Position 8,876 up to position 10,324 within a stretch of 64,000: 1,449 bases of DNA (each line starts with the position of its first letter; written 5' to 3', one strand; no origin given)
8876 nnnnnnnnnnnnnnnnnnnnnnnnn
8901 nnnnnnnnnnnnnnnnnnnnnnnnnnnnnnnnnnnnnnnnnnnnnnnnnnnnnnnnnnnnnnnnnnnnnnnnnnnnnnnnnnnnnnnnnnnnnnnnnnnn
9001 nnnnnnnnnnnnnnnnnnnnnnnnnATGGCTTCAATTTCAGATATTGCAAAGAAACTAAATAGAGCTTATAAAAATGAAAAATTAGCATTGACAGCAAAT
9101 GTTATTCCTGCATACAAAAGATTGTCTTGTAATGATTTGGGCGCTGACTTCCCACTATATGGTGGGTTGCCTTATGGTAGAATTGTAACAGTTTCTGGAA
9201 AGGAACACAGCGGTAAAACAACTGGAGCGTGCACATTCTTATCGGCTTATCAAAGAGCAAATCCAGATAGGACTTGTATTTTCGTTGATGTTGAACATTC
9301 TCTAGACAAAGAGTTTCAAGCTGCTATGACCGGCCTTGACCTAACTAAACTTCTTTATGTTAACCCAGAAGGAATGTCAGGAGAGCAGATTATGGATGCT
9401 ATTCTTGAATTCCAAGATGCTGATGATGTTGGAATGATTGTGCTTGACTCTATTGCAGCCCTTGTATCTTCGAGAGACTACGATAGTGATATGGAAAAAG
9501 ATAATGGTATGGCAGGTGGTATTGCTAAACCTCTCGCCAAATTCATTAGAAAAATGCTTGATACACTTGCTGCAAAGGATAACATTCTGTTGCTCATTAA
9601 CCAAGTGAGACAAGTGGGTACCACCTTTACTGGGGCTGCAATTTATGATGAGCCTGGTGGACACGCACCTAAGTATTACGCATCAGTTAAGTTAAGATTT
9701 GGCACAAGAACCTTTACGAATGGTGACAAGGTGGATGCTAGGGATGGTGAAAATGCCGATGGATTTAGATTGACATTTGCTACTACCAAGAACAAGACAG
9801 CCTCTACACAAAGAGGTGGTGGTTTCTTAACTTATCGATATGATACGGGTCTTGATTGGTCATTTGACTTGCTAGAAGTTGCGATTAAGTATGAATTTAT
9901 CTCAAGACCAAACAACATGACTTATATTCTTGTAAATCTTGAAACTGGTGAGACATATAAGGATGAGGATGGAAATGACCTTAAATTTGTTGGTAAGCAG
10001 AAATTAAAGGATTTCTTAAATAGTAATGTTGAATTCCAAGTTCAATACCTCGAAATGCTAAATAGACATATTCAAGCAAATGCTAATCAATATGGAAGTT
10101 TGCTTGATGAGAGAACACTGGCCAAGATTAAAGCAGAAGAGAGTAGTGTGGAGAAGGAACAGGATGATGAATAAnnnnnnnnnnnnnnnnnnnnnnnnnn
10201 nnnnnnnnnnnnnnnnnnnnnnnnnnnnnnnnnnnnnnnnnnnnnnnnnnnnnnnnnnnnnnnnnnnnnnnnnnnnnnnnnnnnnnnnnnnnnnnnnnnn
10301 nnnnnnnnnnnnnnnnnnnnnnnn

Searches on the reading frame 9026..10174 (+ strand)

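Call 42: search_protein_families(library=phrogs, proteins=[window:9026-10174:+], max_evalue=0.00001)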
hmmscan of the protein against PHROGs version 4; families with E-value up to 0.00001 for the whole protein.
window:9026-10174:+ (382 aa): 3 families
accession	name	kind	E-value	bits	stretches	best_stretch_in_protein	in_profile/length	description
phrog_97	-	other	1.1e-48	167.6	1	2-228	18-254/506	UvsX-like recombinase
phrog_8337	-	DNA, RNA and nucleotide metabolism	3.8e-23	83.3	1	44-222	61-236/273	DNA repair protein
phrog_9666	-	unknown function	3e-06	26.7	0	182-236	622-676/779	-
